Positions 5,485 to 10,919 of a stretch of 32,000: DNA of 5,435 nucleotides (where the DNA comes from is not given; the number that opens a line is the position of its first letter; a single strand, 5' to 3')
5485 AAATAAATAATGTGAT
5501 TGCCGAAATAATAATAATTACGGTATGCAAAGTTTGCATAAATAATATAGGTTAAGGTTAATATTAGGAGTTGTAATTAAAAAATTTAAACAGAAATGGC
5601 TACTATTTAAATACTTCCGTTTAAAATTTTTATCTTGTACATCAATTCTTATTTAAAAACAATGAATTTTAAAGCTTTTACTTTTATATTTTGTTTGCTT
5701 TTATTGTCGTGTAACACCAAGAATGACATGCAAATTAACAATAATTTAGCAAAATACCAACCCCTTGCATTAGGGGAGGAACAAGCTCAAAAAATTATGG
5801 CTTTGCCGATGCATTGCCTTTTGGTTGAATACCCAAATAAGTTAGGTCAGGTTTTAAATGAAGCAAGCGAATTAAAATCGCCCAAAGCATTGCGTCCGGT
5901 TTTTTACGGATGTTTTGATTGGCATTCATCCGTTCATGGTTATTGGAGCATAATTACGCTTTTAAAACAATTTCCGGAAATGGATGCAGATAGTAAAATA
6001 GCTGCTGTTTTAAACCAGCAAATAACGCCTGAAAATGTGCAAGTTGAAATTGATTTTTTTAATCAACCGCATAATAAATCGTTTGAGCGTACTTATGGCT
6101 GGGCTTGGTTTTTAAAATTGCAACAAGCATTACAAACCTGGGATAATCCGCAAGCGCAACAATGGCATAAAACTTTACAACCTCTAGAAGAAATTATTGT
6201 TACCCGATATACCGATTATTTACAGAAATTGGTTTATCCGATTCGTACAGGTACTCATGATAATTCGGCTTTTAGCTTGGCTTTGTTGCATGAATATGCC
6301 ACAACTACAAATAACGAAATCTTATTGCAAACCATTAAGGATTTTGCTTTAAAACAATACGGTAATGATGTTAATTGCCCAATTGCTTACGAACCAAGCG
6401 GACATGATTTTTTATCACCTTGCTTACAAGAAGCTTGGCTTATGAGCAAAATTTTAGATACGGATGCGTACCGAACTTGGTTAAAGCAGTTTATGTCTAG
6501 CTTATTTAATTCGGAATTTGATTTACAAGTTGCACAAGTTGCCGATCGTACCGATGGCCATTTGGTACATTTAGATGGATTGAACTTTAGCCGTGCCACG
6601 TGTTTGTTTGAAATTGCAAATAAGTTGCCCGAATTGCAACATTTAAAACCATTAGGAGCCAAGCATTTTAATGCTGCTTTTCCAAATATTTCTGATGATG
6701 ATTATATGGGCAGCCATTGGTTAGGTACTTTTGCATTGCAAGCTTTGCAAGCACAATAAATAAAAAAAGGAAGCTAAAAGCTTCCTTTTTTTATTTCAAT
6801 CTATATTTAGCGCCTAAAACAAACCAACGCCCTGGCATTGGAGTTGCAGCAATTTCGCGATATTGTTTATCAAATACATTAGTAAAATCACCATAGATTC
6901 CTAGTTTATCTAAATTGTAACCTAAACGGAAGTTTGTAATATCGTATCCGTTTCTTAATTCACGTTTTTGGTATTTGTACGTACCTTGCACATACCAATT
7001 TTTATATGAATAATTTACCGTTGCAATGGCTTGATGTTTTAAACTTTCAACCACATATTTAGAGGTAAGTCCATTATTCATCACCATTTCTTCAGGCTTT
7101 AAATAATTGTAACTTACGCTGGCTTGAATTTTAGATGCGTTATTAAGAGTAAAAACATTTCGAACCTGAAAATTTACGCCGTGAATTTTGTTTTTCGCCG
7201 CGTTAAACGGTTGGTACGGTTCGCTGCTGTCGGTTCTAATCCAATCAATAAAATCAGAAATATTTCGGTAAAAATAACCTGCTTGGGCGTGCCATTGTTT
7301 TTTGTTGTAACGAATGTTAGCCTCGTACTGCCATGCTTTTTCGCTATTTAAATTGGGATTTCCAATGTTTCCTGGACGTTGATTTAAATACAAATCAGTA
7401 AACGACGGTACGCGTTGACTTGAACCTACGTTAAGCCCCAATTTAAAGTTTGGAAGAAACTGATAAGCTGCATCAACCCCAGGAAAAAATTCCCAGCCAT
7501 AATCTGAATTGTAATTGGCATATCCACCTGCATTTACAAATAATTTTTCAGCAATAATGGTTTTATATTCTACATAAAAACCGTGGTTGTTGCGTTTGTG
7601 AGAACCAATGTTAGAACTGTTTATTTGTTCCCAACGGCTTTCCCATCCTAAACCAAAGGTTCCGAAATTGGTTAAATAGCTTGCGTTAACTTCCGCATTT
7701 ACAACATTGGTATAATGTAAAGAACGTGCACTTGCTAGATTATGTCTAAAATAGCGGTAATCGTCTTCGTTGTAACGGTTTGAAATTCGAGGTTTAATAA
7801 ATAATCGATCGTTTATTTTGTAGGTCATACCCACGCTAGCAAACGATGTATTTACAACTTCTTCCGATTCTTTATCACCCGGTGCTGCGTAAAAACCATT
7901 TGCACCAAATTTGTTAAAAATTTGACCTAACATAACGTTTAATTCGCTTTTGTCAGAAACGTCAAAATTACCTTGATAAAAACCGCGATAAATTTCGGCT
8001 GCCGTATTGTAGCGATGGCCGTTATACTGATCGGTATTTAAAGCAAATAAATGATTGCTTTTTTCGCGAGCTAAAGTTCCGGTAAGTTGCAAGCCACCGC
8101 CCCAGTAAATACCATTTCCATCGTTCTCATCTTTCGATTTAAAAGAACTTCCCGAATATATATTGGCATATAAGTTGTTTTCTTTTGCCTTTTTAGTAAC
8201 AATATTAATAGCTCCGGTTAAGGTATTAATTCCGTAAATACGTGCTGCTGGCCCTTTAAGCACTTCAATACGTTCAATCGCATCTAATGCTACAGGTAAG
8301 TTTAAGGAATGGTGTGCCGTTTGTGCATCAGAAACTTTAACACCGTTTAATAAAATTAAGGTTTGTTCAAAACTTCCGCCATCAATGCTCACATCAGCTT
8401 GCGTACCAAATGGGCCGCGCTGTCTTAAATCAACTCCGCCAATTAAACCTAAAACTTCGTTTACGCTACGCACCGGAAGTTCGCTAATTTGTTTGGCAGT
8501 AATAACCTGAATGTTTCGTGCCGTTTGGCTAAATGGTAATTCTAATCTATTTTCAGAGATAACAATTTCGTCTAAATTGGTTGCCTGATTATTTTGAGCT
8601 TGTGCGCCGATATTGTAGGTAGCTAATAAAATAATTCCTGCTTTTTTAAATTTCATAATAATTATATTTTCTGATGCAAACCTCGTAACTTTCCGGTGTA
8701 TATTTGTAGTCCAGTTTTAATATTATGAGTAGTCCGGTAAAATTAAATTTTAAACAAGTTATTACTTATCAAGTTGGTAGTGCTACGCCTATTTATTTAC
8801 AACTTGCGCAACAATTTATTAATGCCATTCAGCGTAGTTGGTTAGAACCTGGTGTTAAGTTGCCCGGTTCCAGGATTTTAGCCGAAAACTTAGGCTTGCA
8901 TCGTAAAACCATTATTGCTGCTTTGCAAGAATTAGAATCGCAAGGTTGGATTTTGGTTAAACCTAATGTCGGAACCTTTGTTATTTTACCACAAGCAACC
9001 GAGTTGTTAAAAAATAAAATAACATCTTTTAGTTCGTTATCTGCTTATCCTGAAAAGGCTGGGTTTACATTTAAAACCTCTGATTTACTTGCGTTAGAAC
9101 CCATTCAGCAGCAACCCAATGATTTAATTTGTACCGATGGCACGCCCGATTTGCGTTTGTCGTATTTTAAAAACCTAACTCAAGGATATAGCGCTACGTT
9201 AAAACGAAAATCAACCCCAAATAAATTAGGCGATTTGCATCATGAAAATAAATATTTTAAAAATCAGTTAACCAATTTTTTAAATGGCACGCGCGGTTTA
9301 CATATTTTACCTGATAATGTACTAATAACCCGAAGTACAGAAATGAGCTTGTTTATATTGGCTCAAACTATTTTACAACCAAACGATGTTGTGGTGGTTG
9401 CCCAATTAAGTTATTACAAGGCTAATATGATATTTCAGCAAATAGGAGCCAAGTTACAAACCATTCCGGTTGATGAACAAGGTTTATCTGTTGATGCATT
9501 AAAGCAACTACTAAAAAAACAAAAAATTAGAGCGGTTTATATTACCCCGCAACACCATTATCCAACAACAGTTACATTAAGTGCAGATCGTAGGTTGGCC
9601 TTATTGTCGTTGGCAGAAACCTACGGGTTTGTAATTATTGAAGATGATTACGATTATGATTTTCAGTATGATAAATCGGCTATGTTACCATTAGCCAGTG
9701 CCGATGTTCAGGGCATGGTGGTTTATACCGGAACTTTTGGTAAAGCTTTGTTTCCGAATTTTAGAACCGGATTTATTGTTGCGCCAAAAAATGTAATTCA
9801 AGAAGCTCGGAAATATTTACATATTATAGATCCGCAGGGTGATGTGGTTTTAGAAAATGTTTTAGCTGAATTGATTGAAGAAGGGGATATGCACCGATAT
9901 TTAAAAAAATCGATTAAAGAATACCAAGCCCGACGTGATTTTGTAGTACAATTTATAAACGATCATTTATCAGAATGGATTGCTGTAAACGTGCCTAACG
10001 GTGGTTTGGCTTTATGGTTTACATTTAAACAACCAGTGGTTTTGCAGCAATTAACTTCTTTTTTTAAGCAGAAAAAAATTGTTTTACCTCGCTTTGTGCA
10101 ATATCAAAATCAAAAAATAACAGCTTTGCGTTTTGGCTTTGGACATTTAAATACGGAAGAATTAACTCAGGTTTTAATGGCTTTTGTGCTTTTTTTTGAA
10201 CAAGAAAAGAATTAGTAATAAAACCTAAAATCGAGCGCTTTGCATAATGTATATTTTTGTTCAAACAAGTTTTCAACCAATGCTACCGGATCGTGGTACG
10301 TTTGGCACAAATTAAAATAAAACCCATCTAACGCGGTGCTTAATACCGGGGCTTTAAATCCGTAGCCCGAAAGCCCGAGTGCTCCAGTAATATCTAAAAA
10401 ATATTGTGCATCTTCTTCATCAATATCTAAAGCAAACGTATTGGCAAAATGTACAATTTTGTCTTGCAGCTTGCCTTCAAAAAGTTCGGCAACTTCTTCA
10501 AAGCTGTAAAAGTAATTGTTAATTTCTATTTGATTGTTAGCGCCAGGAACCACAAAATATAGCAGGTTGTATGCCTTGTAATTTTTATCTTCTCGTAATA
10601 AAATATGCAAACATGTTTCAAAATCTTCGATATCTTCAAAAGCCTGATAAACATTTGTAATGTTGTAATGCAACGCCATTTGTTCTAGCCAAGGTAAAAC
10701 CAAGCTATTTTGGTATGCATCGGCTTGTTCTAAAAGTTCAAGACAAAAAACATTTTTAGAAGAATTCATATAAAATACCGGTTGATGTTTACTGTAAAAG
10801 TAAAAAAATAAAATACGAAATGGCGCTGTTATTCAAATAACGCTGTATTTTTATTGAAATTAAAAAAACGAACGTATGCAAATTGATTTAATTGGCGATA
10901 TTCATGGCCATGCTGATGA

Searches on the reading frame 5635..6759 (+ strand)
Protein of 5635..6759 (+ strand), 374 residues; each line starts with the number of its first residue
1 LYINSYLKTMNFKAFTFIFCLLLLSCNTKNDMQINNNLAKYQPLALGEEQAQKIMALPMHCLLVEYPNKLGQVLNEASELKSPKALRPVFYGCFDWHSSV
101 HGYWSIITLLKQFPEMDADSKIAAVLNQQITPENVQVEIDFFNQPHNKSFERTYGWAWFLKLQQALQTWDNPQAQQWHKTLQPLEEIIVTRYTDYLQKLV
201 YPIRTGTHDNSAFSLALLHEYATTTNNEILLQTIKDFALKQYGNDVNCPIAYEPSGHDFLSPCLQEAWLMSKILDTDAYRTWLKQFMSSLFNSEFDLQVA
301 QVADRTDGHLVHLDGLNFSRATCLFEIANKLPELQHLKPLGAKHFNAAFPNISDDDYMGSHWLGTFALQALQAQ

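Call 67: search_protein_families(library=pfam, proteins=[window:5635-6759:+], max_evalue=0.0001)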
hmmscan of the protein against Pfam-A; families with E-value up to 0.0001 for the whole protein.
window:5635-6759:+ (374 aa): 1 family
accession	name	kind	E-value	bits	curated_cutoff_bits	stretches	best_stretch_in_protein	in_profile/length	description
PF11199.13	DUF2891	-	2.3e-128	428.3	25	1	53-370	2-325/325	Protein of unknown function (DUF2891)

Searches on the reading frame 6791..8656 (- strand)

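Call 67: search_protein_families(library=pfam, proteins=[window:6791-8656:-], max_evalue=0.0001)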
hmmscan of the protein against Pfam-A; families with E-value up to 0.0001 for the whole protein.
window:6791-8656:- (621 aa): 2 families
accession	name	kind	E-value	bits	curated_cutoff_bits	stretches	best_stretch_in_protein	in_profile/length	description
PF00593.30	TonB_dep_Rec_b-barrel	-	2.6e-26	93.9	27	1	223-593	24-435/436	TonB dependent receptor-like, beta-barrel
PF07715.20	Plug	-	1.2e-19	71.3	23.9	1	44-148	4-106/107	TonB-dependent Receptor Plug Domain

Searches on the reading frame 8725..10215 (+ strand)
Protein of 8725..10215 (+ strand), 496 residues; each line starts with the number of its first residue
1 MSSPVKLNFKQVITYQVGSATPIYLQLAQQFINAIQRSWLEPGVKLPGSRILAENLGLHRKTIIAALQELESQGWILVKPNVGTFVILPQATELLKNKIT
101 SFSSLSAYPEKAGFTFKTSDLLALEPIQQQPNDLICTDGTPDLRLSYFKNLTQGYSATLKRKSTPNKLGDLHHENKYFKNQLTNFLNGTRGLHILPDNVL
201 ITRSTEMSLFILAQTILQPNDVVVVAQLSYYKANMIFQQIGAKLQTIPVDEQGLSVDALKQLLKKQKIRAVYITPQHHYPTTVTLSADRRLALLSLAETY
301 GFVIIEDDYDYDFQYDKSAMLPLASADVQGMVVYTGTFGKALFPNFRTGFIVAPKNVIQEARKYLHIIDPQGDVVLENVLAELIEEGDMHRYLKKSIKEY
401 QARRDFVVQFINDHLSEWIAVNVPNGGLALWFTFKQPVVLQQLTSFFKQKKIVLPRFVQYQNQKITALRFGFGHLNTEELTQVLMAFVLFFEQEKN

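Call 67: search_protein_families(library=pfam, proteins=[window:8725-10215:+], max_evalue=0.0001)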
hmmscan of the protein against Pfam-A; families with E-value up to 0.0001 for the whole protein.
window:8725-10215:+ (496 aa): 3 families
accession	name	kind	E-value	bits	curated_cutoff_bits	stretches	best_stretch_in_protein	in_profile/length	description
PF00155.27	Aminotran_1_2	-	2.2e-19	70.3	19.7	1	166-484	36-358/361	Aminotransferase class I and II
PF00392.27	GntR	-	9.7e-12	44.8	27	1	24-86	2-64/64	Bacterial regulatory proteins, gntR family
PF13730.12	HTH_36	-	1.9e-05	24.8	25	1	50-76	29-55/55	Helix-turn-helix domain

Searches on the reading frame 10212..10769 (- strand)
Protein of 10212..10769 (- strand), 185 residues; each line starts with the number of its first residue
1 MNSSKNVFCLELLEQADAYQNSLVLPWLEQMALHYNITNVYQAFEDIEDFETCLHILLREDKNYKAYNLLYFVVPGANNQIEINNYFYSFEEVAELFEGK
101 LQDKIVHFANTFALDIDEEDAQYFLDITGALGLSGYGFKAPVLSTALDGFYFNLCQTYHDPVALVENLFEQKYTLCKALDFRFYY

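Call 67: search_protein_families(library=pfam, proteins=[window:10212-10769:-], max_evalue=0.0001)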
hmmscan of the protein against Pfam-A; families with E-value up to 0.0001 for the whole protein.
window:10212-10769:- (185 aa): 1 family
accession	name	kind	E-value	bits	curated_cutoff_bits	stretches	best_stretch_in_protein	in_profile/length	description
PF20347.3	DUF6642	-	6.8e-71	238.1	27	1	5-185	2-182/182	Family of unknown function (DUF6642)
